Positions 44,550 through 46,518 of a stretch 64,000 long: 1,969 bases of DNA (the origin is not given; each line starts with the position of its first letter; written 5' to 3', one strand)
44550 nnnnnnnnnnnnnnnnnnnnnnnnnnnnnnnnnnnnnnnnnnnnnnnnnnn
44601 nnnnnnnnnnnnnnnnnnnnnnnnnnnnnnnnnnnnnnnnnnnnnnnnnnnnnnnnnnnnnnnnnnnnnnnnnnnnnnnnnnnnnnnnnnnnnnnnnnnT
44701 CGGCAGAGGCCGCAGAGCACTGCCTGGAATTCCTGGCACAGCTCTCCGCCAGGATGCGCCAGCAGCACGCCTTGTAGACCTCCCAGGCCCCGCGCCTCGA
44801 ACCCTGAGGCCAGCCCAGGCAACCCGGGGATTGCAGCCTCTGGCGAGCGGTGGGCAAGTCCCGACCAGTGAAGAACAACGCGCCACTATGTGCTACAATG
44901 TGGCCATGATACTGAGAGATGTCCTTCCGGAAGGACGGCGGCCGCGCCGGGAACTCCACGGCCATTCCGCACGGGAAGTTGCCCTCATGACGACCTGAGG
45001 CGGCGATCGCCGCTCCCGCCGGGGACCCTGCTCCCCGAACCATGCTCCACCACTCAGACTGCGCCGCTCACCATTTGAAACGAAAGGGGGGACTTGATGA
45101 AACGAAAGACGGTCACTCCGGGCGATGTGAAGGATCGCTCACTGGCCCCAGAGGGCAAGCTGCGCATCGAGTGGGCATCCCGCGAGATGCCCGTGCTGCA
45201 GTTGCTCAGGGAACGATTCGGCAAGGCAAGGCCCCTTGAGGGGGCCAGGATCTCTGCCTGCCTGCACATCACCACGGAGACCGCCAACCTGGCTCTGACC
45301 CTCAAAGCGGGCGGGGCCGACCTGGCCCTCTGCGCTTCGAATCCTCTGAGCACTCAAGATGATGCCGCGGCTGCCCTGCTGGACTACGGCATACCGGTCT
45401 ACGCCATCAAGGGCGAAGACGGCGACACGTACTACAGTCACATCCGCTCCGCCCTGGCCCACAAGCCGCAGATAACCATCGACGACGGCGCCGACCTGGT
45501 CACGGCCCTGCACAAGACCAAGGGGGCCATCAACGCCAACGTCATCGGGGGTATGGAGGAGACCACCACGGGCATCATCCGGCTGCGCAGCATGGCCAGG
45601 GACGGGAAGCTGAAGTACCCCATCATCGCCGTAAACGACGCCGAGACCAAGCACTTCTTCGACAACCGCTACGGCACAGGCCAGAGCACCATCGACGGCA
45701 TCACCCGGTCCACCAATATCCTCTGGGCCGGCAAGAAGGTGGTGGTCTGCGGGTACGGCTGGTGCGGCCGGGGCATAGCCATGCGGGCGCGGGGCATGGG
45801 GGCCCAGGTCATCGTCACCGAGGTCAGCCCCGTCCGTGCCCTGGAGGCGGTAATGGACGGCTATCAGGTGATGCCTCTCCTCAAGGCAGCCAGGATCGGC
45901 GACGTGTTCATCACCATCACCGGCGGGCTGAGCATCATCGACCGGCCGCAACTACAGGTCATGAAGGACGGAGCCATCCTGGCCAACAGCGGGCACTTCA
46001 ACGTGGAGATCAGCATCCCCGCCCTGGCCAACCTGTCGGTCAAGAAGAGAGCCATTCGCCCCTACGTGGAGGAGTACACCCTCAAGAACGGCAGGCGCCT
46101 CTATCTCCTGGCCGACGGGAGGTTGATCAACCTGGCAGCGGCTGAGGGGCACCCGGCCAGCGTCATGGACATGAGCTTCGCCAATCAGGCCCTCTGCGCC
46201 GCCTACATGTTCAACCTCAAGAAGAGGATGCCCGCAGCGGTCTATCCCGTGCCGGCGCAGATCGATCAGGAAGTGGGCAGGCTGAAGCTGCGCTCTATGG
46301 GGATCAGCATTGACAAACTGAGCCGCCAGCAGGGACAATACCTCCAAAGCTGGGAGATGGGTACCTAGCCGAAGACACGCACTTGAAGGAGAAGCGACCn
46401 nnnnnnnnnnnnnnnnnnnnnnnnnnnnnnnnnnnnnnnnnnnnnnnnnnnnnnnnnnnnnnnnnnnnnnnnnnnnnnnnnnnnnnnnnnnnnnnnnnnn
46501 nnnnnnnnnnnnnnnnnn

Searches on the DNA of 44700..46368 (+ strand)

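Call 4: search_rna_families(source=window, start=44700, end=45200, threshold=evalue, max_evalue=10, show_alignments=6)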
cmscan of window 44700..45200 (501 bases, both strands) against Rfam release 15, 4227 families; matches with E-value up to 10: 1.
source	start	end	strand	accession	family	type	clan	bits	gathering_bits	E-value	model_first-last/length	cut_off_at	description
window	44991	45044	+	RF00454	p27_CRE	Cis-reg;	-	17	42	0.9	1-59/59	no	p27 cis-regulatory element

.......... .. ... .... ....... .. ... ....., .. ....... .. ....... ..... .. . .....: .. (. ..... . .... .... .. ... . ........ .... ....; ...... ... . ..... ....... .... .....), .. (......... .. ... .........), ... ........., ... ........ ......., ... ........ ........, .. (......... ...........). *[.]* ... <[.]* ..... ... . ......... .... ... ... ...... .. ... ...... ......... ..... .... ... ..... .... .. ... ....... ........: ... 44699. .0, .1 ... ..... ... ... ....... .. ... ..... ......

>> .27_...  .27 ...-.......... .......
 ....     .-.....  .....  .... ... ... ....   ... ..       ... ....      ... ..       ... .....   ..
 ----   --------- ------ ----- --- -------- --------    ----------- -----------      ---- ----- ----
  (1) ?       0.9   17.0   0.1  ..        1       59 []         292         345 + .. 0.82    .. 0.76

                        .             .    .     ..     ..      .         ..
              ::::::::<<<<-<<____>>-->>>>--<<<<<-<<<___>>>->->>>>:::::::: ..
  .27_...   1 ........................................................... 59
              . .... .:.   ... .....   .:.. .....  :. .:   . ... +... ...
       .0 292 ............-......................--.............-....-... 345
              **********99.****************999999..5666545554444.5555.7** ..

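Call 48: search_rna_families(source=window, start=44985, end=45100, threshold=evalue, max_evalue=10, show_alignments=3)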
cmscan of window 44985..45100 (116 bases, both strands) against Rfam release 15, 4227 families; matches with E-value up to 10: 4.
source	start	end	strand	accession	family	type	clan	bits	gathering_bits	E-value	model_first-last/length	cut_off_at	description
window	44991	45044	+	RF00454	p27_CRE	Cis-reg;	-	17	42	0.21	1-59/59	no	p27 cis-regulatory element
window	45021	45043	+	RF01785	blv_FSE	Cis-reg; frameshift_element;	-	13.3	34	2.9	1-27/27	no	ribosomal frameshift site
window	45014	45055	-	RF02216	ZNFX1-AS1_2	Gene; lncRNA;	-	8.4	45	4.2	1-93/93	no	ZNFX1 antisense RNA 1 conserved region 2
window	45049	45100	-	RF00012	U3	Gene; snRNA; snoRNA; CD-box;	CL00100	7.7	34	7.7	168-219/219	5'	Small nucleolar RNA U3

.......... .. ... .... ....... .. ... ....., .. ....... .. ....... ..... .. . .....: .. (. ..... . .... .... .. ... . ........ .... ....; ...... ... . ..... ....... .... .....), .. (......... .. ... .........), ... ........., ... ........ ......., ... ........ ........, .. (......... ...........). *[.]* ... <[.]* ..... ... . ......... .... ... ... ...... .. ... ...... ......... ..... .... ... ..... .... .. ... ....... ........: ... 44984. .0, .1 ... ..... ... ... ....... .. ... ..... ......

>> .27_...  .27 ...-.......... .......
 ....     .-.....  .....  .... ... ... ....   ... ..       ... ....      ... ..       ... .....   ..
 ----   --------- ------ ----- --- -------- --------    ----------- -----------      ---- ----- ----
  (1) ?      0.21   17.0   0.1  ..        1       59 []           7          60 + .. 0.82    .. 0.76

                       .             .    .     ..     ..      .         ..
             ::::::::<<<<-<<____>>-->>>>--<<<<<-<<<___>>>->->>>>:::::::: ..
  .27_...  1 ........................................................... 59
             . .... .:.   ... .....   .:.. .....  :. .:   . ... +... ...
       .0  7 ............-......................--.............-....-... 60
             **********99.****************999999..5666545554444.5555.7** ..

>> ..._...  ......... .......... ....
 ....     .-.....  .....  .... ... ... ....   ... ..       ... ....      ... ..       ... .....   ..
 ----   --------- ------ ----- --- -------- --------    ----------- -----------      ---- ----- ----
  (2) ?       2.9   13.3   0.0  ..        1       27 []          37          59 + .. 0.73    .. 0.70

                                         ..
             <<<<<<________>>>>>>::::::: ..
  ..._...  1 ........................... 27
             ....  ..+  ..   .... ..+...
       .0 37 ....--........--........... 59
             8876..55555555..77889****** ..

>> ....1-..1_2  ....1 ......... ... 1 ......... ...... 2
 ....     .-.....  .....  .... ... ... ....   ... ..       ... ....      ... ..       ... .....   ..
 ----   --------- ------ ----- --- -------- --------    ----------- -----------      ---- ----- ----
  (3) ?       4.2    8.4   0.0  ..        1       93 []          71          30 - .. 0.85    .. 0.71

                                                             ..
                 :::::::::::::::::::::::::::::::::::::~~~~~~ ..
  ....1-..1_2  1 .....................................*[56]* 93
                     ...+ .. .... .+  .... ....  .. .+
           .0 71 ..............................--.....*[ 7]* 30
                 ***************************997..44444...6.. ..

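Call 63: search_rna_families(sources=[L164, L165, L168, L169, L171, L170, L172], threshold=evalue, max_evalue=1)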
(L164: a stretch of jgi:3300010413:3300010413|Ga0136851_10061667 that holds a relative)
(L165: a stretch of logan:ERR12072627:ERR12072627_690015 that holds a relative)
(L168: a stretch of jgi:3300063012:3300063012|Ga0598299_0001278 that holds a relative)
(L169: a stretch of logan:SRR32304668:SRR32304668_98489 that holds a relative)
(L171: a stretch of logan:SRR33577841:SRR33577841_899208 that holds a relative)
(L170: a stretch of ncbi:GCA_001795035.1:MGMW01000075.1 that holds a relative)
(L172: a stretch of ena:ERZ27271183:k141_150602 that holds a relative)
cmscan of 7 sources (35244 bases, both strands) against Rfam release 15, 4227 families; matches with E-value up to 1: 1.
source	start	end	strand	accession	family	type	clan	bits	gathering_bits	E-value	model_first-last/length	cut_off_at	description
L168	430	493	-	RF03840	mir-3064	Gene; miRNA;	-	23.3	76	0.68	1-67/67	no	mir-3064 microRNA precursor family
